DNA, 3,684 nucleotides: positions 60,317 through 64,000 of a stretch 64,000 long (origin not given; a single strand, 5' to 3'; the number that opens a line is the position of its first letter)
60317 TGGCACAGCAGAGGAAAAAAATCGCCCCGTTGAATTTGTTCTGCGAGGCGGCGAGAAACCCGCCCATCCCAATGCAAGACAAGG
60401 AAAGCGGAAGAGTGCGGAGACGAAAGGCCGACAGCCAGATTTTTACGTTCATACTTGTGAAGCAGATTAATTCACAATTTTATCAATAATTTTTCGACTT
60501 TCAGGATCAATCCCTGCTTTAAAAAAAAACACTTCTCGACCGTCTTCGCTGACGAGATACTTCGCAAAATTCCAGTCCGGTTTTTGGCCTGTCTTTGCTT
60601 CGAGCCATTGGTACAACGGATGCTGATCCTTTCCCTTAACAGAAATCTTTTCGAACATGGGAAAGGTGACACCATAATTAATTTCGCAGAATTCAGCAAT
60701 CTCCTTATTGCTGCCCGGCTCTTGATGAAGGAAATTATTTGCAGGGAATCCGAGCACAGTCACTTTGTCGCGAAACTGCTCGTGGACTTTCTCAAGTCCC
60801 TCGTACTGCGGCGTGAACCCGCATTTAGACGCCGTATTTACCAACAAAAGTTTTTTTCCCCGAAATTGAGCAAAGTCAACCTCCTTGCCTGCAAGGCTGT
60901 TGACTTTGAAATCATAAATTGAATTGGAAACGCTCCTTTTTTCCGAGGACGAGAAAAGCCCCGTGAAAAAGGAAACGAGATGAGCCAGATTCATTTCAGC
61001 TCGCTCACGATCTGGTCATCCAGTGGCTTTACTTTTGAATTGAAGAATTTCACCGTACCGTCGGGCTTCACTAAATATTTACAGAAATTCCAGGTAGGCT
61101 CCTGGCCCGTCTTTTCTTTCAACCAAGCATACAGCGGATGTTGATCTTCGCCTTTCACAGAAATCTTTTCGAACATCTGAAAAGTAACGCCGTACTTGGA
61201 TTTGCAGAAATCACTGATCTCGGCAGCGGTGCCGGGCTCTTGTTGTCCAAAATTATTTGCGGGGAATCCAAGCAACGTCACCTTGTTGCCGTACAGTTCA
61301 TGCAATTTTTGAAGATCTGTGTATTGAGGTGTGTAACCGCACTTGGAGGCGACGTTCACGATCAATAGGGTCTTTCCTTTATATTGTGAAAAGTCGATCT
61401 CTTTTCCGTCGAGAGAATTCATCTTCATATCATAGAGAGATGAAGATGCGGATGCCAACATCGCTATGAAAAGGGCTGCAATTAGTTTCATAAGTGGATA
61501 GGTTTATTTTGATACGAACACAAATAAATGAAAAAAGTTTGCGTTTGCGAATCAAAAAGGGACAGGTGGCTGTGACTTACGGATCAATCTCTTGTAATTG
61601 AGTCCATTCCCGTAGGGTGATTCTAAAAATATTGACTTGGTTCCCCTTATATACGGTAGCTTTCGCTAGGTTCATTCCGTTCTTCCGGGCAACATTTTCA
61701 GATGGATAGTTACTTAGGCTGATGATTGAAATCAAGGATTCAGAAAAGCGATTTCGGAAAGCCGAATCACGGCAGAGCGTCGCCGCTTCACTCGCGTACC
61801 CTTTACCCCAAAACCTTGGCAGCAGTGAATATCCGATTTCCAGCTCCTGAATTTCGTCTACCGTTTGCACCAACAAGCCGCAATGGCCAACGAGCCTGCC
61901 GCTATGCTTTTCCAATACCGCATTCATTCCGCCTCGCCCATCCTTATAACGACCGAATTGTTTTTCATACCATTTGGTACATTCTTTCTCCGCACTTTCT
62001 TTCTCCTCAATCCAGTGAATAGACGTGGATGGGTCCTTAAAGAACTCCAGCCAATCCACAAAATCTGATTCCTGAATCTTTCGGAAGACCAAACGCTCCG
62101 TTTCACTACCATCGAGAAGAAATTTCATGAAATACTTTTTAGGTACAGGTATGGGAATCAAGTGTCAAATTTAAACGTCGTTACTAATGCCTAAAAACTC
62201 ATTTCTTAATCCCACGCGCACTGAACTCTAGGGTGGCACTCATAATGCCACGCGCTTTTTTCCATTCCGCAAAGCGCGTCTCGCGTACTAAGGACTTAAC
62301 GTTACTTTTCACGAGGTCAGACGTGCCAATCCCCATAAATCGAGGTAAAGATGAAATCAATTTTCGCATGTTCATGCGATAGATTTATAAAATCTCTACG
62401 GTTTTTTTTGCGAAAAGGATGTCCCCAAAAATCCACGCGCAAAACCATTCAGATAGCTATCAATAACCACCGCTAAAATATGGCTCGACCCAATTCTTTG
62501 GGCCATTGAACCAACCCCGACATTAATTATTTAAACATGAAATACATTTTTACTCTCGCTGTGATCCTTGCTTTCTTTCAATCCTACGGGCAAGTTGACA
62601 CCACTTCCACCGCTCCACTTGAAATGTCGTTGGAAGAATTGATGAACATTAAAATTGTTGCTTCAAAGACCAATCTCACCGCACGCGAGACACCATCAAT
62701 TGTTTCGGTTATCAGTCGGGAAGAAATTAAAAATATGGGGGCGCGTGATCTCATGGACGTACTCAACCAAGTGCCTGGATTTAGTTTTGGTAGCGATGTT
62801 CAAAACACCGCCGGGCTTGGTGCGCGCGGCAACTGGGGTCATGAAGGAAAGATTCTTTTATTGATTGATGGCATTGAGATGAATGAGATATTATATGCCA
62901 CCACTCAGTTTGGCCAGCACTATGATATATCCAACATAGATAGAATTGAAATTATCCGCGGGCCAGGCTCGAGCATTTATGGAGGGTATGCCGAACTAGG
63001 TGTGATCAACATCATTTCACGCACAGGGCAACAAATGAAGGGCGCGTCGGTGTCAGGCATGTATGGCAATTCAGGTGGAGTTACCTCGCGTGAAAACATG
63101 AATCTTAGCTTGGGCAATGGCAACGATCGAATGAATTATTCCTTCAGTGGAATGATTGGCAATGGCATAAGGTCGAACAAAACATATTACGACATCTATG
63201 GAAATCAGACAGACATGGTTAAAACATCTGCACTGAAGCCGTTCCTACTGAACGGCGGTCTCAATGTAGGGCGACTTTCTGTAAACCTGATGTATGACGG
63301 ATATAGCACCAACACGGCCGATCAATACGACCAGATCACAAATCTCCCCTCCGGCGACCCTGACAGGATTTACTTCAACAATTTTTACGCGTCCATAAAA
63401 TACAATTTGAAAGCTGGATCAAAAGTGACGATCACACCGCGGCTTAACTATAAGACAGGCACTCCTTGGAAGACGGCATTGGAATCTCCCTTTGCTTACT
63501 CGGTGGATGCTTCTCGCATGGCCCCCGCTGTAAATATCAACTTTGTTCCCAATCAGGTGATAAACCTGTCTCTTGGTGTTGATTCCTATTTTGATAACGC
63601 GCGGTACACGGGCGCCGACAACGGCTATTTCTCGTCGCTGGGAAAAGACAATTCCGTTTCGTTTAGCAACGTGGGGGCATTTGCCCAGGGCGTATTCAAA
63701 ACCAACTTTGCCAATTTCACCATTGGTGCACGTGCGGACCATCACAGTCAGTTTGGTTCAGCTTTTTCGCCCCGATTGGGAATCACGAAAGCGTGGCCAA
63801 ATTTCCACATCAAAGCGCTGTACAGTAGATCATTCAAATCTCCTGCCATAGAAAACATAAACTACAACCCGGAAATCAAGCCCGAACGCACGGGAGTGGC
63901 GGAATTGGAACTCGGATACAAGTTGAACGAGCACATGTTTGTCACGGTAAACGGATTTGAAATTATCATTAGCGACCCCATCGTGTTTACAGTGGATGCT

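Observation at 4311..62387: Recurrent 18-bp dyad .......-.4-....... at eight intergenic sites: a putative regulon operator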

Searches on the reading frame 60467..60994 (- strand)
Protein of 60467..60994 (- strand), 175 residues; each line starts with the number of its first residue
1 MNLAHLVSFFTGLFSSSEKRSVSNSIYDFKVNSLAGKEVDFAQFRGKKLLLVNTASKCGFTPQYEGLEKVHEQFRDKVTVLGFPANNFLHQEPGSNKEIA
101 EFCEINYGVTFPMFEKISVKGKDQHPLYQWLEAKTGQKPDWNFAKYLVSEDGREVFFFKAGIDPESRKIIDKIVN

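Call 6: search_protein_families(library=pfam, proteins=[window:60467-60994:-], max_evalue=0.01)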
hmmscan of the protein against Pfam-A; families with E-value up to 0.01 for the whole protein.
window:60467-60994:- (175 aa): 2 families
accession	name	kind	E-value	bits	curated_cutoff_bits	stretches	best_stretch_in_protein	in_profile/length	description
PF00255.25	GSHPx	-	2.8e-38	130.3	27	1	26-131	1-107/108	Glutathione peroxidase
PF00578.27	AhpC-TSA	-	0.00026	21.4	26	1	24-87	3-69/124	AhpC/TSA family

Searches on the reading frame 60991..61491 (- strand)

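Call 6: search_protein_families(library=pfam, proteins=[window:60991-61491:-], max_evalue=0.01)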
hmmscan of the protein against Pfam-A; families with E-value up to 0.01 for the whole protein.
window:60991-61491:- (166 aa): 4 families
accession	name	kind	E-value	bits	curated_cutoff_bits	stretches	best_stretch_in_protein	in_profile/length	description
PF00255.25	GSHPx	-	3e-39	133.4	27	1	19-125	1-108/108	Glutathione peroxidase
PF08534.16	Redoxin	-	5.9e-05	23.3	26.6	1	23-80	10-72/148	Redoxin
PF21550.3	MTIP_N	-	0.00082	20.1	27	0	47-72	33-58/71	Myosin A tail domain interacting protein, N-terminal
PF00578.27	AhpC-TSA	-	0.0023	18.3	26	1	21-79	7-68/124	AhpC/TSA family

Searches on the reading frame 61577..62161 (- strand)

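Call 6: search_protein_families(library=pfam, proteins=[window:61577-62161:-], max_evalue=0.01)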
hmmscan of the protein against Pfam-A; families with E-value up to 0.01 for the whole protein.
window:61577-62161:- (194 aa): 2 families
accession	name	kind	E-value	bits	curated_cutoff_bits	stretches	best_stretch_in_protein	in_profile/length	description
PF13302.13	Acetyltransf_3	-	1.6e-24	87.6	25.4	1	23-163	1-137/138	Acetyltransferase (GNAT) domain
PF00583.31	Acetyltransf_1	-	1.2e-07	32.4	20.7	1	51-162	7-115/116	Acetyltransferase (GNAT) family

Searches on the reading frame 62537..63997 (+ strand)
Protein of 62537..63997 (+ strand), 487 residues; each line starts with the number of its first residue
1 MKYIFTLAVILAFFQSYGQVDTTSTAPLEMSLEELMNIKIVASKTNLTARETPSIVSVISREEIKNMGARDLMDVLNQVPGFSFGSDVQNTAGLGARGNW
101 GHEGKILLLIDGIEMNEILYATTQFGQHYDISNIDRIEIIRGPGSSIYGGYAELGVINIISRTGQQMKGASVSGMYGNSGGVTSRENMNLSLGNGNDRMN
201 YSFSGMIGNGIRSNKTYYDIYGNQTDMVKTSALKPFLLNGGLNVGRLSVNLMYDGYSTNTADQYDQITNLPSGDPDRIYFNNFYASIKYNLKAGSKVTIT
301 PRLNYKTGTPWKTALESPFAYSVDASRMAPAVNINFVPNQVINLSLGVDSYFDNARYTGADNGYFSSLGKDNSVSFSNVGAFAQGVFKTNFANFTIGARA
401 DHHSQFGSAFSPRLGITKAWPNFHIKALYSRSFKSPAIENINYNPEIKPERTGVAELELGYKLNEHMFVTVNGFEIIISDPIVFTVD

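Call 6: search_protein_families(library=pfam, proteins=[window:62537-63997:+], max_evalue=0.01)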
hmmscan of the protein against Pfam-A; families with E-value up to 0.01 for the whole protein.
window:62537-63997:+ (487 aa): 1 family
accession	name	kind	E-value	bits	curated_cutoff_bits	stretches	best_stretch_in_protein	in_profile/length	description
PF07715.20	Plug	-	1.2e-19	71.3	23.9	1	49-152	2-103/107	TonB-dependent Receptor Plug Domain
